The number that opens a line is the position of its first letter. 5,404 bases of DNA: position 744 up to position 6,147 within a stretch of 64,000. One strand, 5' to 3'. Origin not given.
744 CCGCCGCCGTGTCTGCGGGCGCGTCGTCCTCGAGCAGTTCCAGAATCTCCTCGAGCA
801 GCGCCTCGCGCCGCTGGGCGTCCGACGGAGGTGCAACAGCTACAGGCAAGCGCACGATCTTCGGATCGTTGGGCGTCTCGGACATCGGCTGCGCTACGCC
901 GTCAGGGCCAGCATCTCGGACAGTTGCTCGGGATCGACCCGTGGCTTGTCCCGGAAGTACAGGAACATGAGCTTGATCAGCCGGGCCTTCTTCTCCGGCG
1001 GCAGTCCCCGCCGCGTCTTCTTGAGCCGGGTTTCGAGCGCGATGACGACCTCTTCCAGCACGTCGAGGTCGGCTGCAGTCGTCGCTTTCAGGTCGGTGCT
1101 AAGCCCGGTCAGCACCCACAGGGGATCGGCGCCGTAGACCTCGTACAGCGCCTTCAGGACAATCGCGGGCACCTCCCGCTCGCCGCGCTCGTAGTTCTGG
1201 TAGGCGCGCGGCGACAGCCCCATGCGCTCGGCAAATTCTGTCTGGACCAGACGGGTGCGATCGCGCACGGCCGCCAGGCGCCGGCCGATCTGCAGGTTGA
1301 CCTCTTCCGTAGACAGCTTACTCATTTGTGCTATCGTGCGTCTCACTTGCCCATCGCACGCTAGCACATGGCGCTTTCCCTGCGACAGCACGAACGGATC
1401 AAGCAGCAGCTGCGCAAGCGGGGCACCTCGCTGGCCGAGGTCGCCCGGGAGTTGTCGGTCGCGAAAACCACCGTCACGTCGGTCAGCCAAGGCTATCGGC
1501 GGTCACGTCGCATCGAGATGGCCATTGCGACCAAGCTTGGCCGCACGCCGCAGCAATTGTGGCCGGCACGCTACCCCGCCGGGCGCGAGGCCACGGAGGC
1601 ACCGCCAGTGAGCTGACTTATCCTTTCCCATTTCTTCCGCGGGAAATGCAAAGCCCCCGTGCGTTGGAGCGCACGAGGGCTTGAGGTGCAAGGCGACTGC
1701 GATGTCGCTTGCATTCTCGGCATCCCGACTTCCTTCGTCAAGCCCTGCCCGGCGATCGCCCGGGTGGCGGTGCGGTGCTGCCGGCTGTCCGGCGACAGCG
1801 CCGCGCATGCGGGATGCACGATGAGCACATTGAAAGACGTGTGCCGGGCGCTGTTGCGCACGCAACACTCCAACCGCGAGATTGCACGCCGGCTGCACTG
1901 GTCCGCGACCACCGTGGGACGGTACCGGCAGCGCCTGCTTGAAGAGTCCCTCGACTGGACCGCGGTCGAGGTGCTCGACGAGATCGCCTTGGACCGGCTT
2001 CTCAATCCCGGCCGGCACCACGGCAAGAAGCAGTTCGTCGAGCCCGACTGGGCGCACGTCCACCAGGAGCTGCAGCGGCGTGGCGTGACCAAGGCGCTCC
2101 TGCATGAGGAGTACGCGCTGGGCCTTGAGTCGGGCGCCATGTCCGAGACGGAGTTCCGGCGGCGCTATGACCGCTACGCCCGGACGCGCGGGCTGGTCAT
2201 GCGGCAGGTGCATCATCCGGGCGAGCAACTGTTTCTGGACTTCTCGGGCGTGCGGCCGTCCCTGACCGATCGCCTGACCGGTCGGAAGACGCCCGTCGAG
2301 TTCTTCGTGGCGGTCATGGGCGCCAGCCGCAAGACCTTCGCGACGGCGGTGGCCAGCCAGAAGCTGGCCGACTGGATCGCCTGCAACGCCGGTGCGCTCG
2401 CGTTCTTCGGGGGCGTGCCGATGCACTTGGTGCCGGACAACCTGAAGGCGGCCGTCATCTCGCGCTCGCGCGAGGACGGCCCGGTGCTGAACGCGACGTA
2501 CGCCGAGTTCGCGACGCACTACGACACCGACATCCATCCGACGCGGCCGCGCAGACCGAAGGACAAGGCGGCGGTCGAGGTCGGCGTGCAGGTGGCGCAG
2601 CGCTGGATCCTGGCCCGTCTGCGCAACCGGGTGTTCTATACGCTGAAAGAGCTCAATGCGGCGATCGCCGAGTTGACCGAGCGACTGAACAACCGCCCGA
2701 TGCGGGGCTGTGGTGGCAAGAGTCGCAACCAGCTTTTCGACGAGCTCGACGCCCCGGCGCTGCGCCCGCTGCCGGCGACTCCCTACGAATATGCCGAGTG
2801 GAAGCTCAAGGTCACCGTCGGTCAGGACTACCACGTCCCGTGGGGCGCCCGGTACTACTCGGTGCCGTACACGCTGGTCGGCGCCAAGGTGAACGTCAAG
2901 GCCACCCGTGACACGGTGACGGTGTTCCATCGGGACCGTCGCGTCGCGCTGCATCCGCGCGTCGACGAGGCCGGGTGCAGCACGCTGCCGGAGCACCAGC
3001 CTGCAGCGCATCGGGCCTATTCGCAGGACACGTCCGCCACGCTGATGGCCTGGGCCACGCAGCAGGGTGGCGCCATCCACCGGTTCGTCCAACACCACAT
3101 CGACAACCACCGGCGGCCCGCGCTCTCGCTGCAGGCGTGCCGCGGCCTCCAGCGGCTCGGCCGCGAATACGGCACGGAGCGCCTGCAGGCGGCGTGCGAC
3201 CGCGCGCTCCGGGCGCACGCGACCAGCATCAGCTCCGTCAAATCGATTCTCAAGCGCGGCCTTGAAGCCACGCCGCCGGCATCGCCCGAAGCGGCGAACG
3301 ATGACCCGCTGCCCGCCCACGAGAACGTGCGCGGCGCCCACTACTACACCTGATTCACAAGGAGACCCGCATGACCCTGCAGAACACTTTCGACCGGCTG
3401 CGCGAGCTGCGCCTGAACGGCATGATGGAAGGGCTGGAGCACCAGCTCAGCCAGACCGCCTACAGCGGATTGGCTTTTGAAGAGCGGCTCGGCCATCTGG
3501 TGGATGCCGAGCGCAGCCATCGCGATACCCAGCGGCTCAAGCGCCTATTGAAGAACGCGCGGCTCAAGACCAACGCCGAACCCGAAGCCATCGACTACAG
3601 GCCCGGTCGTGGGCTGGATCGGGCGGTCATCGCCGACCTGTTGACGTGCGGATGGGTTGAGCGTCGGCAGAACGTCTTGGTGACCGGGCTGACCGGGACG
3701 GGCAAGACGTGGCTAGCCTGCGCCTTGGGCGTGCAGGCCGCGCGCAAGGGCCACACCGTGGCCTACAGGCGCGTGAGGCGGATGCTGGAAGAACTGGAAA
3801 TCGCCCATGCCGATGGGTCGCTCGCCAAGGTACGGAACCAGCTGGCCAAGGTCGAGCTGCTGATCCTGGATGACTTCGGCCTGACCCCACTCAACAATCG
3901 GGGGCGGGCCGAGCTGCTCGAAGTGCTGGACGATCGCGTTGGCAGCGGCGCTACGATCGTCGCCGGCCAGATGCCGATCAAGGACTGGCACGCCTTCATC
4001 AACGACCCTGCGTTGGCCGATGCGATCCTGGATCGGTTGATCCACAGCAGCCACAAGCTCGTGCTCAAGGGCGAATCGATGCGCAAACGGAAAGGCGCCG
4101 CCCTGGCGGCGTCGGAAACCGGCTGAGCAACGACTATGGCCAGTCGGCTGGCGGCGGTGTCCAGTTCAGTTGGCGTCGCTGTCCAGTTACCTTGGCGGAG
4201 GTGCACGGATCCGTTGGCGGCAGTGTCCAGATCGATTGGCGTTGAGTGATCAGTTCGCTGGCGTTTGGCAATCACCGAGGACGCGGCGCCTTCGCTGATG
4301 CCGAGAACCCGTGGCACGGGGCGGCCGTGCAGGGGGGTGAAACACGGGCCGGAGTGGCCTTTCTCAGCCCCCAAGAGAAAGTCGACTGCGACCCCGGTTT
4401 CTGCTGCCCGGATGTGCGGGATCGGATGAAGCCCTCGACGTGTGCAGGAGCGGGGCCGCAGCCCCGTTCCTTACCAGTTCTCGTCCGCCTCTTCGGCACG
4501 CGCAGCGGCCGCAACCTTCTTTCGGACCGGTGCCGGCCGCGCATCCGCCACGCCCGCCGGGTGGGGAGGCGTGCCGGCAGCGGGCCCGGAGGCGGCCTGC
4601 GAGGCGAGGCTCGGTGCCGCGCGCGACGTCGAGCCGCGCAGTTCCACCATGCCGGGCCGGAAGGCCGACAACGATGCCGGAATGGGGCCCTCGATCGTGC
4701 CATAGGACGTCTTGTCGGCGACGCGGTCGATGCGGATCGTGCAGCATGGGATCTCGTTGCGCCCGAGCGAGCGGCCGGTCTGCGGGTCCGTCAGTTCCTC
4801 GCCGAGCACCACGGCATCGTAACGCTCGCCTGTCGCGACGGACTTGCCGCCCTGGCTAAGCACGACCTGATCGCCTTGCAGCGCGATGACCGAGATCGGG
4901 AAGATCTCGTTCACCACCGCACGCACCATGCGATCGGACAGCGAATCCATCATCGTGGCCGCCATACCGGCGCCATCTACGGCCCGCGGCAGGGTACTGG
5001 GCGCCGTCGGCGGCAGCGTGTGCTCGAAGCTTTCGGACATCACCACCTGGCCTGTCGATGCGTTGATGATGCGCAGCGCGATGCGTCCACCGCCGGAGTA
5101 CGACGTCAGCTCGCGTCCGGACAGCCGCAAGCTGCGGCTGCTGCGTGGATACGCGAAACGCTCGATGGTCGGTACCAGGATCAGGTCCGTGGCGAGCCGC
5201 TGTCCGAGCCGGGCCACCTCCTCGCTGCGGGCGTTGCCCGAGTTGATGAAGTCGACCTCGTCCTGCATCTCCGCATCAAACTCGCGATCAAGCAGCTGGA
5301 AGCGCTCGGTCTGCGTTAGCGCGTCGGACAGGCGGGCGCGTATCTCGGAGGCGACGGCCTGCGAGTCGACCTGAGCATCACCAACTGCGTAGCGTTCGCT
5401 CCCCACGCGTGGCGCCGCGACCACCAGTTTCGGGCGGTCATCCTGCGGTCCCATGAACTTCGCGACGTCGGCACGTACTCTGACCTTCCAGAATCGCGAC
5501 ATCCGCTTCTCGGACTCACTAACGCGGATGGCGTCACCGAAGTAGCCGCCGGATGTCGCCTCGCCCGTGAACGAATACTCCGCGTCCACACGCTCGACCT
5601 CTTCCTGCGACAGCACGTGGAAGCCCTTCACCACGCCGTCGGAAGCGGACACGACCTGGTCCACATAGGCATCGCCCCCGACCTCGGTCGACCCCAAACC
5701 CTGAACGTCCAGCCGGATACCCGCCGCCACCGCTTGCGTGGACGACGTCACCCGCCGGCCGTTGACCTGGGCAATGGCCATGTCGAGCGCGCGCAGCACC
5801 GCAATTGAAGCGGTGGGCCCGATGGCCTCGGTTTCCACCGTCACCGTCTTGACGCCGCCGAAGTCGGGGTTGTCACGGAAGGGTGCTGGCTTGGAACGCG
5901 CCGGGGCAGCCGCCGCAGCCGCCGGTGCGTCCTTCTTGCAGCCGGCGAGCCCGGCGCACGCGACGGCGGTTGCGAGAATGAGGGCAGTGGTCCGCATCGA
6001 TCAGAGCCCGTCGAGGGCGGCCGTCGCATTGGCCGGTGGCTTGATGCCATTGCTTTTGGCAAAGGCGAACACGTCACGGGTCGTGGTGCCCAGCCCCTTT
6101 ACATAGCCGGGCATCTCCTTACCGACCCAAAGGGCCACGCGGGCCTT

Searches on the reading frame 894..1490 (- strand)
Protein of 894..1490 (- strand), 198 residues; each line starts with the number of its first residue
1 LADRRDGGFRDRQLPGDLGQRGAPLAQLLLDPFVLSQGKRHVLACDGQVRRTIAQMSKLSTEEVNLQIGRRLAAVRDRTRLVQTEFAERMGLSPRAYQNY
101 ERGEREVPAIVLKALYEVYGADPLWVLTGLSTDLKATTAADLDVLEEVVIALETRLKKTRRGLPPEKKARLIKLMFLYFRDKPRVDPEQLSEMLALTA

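Call 54: search_protein_families(library=pfam, proteins=[window:894-1490:-], max_evalue=0.001)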
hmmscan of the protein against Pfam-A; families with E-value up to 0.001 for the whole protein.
window:894-1490:- (198 aa): 3 families
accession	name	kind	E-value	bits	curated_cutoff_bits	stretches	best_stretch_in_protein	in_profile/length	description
PF13560.12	HTH_31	-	1.1e-10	42.1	27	1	67-123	1-58/64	Helix-turn-helix domain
PF01381.28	HTH_3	-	2e-08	34.6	23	1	83-125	12-54/55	Helix-turn-helix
PF12844.13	HTH_19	-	2.3e-05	24.7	30.2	1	69-129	1-61/64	Helix-turn-helix domain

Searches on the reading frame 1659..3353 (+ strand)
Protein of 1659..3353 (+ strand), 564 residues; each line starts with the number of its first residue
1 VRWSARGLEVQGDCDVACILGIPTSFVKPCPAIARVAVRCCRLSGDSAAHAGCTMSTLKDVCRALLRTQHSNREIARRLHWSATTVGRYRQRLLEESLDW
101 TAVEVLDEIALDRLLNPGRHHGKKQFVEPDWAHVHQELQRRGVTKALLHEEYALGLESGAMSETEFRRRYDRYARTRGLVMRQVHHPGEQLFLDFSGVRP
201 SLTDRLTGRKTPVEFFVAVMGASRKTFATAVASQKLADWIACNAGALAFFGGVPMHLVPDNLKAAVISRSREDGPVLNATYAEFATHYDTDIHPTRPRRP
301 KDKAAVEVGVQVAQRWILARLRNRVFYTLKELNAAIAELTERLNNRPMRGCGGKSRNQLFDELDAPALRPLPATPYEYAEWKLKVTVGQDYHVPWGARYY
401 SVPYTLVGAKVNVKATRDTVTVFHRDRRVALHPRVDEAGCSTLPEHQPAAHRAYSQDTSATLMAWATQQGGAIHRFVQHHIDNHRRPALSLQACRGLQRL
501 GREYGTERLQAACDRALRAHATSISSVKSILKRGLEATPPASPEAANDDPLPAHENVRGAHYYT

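Call 54: search_protein_families(library=pfam, proteins=[window:1659-3353:+], max_evalue=0.001)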
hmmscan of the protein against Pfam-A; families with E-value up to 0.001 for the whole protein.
window:1659-3353:+ (564 aa): 3 families
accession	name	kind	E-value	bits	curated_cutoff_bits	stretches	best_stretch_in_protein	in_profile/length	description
PF22483.2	Mu-transpos_C_2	-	1.8e-18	66.5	27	1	371-437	1-66/73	Mu transposase, C-terminal domain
PF00665.32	rve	-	1.4e-08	35.4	32.6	1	187-300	4-102/102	Integrase core domain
PF13384.12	HTH_23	-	0.00054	20.1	24.6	0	65-98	11-46/50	Homeodomain-like domain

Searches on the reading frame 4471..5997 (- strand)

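Call 54: search_protein_families(library=pfam, proteins=[window:4471-5997:-], max_evalue=0.001)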
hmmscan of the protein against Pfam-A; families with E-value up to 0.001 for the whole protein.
window:4471-5997:- (508 aa): 1 family
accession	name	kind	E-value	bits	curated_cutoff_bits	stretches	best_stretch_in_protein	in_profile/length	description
PF03783.19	CsgG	-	1.1e-08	35.1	20.8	1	189-364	10-188/210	Curli production assembly/transport component CsgG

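Call 57: search_protein_families(library=ncbifam, proteins=[window:4471-5997:-], max_evalue=0.001)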
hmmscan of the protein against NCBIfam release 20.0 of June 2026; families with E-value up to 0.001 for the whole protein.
window:4471-5997:- (508 aa): 0 families
